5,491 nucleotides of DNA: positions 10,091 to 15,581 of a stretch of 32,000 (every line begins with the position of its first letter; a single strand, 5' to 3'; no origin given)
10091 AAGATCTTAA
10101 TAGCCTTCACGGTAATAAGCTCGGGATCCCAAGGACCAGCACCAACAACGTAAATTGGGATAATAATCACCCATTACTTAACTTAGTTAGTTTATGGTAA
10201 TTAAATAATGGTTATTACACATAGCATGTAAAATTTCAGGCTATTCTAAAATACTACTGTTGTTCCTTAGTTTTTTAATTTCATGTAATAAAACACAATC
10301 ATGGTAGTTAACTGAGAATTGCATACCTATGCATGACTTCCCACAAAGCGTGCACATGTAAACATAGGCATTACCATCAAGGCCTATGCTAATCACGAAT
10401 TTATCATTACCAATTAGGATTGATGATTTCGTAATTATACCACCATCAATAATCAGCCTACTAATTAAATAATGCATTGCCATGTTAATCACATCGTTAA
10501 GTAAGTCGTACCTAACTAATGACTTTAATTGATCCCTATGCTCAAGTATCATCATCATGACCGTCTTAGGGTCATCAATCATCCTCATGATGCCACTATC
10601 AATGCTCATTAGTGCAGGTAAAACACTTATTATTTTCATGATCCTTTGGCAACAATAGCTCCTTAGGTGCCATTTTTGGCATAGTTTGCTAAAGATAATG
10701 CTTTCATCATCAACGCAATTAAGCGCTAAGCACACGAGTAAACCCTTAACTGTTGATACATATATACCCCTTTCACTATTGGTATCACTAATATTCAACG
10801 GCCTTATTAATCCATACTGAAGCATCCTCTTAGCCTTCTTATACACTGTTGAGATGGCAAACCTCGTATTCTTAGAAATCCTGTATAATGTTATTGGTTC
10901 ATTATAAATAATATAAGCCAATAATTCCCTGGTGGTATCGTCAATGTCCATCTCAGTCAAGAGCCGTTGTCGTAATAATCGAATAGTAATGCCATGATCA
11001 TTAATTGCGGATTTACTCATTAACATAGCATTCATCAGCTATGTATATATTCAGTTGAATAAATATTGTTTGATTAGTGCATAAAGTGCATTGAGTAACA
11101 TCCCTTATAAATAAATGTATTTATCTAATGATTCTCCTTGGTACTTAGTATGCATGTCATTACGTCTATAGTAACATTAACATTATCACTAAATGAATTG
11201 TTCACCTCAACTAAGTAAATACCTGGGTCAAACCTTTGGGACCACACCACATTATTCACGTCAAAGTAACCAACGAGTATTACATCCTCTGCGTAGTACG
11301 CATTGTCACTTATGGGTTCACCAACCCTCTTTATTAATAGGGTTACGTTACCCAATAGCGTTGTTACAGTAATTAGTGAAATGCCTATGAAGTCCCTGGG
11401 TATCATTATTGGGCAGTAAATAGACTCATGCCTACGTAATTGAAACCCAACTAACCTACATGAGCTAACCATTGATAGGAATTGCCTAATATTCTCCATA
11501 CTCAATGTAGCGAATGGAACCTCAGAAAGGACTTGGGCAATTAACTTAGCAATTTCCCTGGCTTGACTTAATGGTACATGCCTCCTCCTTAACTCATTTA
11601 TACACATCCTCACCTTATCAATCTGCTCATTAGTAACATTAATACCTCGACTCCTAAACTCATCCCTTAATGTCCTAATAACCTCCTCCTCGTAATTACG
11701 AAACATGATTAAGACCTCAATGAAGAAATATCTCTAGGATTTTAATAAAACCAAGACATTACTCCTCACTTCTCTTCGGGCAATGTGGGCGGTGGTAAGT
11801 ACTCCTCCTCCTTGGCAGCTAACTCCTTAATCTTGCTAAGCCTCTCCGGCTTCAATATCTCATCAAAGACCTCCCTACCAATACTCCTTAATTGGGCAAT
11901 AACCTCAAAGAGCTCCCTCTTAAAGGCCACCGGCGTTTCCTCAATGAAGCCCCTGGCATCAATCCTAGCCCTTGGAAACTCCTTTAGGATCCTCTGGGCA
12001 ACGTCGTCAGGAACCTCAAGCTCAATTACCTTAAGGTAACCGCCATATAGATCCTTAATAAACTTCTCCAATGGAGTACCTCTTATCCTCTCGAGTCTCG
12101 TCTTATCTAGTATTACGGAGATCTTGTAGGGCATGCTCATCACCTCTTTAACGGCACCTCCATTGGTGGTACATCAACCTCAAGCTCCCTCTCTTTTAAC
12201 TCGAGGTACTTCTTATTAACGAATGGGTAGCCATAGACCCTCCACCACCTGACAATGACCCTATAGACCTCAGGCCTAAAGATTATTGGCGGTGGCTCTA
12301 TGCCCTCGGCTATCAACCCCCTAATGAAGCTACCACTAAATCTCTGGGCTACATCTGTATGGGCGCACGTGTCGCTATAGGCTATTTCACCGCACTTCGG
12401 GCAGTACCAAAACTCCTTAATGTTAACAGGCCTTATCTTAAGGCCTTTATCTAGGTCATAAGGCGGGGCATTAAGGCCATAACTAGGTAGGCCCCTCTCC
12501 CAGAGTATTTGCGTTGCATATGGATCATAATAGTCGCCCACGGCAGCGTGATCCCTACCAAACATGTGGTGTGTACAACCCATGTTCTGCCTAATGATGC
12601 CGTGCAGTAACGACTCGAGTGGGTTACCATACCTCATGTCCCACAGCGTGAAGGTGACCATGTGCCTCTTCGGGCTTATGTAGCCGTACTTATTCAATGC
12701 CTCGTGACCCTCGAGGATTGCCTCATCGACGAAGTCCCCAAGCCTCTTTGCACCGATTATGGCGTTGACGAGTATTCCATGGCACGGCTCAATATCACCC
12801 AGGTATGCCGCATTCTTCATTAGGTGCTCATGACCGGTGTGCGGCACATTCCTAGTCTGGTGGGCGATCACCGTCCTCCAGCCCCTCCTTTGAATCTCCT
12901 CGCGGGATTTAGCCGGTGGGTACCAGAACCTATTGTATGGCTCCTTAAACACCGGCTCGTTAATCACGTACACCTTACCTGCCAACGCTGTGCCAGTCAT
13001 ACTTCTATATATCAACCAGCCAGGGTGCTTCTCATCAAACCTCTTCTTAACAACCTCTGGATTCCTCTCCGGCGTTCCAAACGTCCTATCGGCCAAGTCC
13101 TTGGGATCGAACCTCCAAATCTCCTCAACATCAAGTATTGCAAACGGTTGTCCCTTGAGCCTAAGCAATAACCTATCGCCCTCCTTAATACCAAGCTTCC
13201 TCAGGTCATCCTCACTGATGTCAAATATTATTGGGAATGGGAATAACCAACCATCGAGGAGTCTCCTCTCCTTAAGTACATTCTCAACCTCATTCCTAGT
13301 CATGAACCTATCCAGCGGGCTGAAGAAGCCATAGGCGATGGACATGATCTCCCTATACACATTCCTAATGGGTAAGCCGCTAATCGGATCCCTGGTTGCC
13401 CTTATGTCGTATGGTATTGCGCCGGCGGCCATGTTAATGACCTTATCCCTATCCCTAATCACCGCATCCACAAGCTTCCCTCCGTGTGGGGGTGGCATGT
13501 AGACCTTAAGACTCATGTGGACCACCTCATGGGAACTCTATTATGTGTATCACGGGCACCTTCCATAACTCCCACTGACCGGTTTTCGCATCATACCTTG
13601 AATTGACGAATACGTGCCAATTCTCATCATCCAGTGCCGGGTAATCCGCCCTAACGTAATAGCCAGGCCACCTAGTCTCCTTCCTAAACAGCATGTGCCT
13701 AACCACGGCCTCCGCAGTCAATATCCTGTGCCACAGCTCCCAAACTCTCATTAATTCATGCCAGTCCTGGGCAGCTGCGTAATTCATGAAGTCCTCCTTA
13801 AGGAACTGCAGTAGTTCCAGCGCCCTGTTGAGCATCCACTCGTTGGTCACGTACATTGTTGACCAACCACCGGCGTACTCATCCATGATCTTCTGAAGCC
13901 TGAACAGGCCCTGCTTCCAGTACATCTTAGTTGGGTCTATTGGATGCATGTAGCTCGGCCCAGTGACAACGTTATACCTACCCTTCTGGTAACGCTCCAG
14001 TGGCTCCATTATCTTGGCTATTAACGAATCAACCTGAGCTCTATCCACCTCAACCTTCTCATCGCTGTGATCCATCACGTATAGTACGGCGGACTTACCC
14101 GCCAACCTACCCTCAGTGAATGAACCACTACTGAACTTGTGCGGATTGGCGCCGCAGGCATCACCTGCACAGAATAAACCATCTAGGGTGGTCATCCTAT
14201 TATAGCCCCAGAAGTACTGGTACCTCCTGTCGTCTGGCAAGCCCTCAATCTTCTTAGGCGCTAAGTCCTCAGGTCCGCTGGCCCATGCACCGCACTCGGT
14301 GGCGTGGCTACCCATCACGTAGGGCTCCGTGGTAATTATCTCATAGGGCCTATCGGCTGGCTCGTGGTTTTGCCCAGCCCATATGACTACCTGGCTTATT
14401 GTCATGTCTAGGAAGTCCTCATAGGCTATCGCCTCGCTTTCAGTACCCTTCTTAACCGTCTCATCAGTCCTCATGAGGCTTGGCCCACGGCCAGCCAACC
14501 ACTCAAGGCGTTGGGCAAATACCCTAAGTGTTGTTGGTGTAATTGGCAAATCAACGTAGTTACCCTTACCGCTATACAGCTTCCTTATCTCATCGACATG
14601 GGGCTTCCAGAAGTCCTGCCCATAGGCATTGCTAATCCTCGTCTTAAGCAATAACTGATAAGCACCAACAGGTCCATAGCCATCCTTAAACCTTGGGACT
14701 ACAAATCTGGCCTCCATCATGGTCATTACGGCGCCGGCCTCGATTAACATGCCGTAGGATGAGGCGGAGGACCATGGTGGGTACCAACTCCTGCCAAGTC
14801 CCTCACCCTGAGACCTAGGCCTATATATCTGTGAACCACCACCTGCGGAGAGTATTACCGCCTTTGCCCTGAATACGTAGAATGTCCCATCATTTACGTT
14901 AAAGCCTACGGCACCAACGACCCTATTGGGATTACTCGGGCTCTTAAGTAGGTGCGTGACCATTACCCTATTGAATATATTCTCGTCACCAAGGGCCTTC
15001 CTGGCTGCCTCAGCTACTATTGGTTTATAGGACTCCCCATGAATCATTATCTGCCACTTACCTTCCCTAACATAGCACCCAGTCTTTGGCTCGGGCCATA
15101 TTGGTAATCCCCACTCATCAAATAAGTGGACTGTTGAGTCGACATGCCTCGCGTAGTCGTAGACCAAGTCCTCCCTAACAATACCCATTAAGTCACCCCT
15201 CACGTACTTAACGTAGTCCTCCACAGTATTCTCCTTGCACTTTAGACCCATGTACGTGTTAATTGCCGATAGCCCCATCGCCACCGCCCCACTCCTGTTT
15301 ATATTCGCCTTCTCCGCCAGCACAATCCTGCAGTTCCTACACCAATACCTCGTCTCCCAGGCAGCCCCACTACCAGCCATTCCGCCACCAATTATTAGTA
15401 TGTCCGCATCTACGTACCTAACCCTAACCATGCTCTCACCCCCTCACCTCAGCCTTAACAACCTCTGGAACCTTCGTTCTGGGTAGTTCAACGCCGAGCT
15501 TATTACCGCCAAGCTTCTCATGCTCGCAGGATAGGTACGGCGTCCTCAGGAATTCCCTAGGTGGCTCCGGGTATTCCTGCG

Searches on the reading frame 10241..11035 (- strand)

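Call 22: search_protein_families(library=pfam, proteins=[window:10241-11035:-], max_evalue=0.001)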
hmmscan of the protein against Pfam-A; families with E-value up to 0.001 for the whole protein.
window:10241-11035:- (264 aa): 1 family
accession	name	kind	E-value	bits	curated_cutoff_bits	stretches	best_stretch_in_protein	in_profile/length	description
PF22194.2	F-93_WHD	-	0.00047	20.6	28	0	39-77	3-45/62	F-93, winged-helix domain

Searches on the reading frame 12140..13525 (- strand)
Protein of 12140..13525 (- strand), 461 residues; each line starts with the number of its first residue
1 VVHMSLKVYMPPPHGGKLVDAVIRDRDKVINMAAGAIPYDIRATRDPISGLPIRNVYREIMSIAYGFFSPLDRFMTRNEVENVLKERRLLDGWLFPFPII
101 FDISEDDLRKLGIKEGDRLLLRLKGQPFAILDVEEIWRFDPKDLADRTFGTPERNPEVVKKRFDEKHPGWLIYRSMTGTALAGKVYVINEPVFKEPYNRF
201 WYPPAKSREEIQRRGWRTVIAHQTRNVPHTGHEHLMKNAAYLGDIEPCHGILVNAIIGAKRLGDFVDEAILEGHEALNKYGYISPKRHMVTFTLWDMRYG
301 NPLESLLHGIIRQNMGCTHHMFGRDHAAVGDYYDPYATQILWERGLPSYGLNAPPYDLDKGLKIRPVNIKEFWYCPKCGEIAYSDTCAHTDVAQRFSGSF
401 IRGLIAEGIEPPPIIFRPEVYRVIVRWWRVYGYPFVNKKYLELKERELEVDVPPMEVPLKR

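Call 3: search_protein_families(library=pfam, proteins=[window:12140-13525:-], max_evalue=0.1)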
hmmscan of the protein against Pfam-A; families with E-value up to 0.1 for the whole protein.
window:12140-13525:- (461 aa): 3 families
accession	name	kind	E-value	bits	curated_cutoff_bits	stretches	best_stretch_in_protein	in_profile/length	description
PF01747.23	ATP-sulfurylase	-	1.1e-70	237.7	24.3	1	199-426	2-211/212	ATP-sulfurylase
PF14306.12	PUA_2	-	1e-33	116.6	27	1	12-190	2-159/159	PUA-like domain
PF03745.19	DUF309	-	0.018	15.1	27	1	294-329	23-57/59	Domain of unknown function (DUF309)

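Call 4: search_protein_families(library=ncbifam, proteins=[window:12140-13525:-], max_evalue=0.1)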
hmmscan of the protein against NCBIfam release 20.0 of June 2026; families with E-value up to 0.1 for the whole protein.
window:12140-13525:- (461 aa): 3 families
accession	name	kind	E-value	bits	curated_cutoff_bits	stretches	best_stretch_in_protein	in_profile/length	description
NF003166.0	PRK04149.1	subfamily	8.7e-148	491.9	387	1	10-438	4-392/393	sulfate adenylyltransferase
TIGR00339.1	sopT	equivalog_domain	2.4e-122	408.5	322.95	1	13-425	1-382/383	sulfate adenylyltransferase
NF004040.0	PRK05537.1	equivalog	1.8e-46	158.8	669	1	64-424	50-385/572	bifunctional sulfate adenylyltransferase/adenylylsulfate kinase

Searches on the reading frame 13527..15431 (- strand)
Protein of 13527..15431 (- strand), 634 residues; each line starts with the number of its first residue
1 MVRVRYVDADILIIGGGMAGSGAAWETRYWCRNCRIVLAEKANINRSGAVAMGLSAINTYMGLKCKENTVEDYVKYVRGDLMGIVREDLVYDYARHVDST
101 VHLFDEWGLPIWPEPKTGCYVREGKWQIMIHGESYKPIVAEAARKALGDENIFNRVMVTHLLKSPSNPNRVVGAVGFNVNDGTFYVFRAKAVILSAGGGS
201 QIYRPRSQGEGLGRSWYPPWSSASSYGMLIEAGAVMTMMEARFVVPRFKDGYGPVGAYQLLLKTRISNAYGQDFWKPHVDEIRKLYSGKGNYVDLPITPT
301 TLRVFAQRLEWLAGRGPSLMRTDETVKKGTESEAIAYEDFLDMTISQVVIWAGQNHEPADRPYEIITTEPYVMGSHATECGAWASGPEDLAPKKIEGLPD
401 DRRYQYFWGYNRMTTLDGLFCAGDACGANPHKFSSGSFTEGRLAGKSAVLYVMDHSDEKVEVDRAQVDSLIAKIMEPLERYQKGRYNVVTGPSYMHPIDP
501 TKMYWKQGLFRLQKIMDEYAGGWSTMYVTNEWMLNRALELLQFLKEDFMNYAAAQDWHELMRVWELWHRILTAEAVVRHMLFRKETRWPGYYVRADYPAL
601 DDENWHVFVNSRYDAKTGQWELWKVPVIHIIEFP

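Call 3: search_protein_families(library=pfam, proteins=[window:13527-15431:-], max_evalue=0.1)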
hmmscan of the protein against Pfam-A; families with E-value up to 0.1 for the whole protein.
window:13527-15431:- (634 aa): 5 families
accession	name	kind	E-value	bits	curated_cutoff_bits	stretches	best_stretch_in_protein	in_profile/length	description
PF00890.30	FAD_binding_2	-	1.8e-12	47.6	20.4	1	10-246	1-254/414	FAD binding domain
PF02910.25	Succ_DH_flav_C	-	2.1e-08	34.6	20.8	1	511-627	3-116/130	Fumarate reductase flavoprotein C-term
PF01266.30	DAO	-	0.00037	20.6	27.9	1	10-45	1-35/353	FAD dependent oxidoreductase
PF13450.12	NAD_binding_8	-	0.01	16.5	21.9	1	13-43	1-29/68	NAD(P)-binding Rossmann-like domain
PF01134.28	GIDA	-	0.069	12.6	22.1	0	10-28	1-19/391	Glucose inhibited division protein A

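Call 4: search_protein_families(library=ncbifam, proteins=[window:13527-15431:-], max_evalue=0.1)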
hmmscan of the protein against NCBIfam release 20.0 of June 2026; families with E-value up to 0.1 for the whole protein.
window:13527-15431:- (634 aa): 28 families (the best 25 are shown)
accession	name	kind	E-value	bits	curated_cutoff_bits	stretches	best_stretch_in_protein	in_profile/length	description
TIGR02061.1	aprA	equivalog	9e-258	856.8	641.75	1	10-631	1-616/616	adenylyl-sulfate reductase subunit alpha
NF005331.0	PRK06854.1-2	equivalog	7.3e-130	434.1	557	2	3-383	4-355/563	adenylyl-sulfate reductase subunit alpha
NF006131.0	PRK08275.1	equivalog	9e-61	205.9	587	2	4-274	6-274/577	fumarate reductase/succinate dehydrogenase flavoprotein subunit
NF010374.0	PRK13800.1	equivalog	3.6e-35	121.5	1196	2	7-258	12-261/898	fumarate reductase/succinate dehydrogenase flavoprotein subunit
NF004900.0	PRK06263.1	equivalog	2.2e-20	72.8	718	3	150-204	150-202/546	fumarate reductase (CoM/CoB) subunit TfrA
NF004724.0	PRK06069.1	subfamily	2.2e-18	65.8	826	2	6-204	3-204/577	succinate dehydrogenase/fumarate reductase flavoprotein subunit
TIGR01812.1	sdhA_frdA_Gneg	subfamily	6.9e-17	61.1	567.3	2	10-208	1-199/568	succinate dehydrogenase or fumarate reductase, flavoprotein subunit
NF005866.0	PRK07803.1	equivalog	4.9e-15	54.7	819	2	151-207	167-220/631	fumarate reductase/succinate dehydrogenase flavoprotein subunit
NF004613.0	PRK05945.1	equivalog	7.4e-11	41.3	824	3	512-617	453-555/575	succinate dehydrogenase/fumarate reductase flavoprotein subunit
NF006686.0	PRK09231.1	equivalog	9.1e-11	41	854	1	167-209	164-206/598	fumarate reductase (quinol) flavoprotein subunit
TIGR01816.1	sdhA_forward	equivalog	7e-10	37.7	727.35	2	151-205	154-205/584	succinate dehydrogenase flavoprotein subunit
NF006383.0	PRK08626.1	equivalog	5e-09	35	663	1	414-607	384-563/657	fumarate reductase flavoprotein subunit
NF005037.0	PRK06452.1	equivalog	7.7e-09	34.7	862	2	7-205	4-203/566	succinate dehydrogenase flavoprotein subunit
TIGR01176.1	fum_red_Fp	equivalog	3.3e-08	32.6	932.7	1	168-208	163-203/580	fumarate reductase (quinol) flavoprotein subunit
NF005867.0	PRK07804.1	equivalog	3.6e-08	32.1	639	2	535-616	456-534/548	L-aspartate oxidase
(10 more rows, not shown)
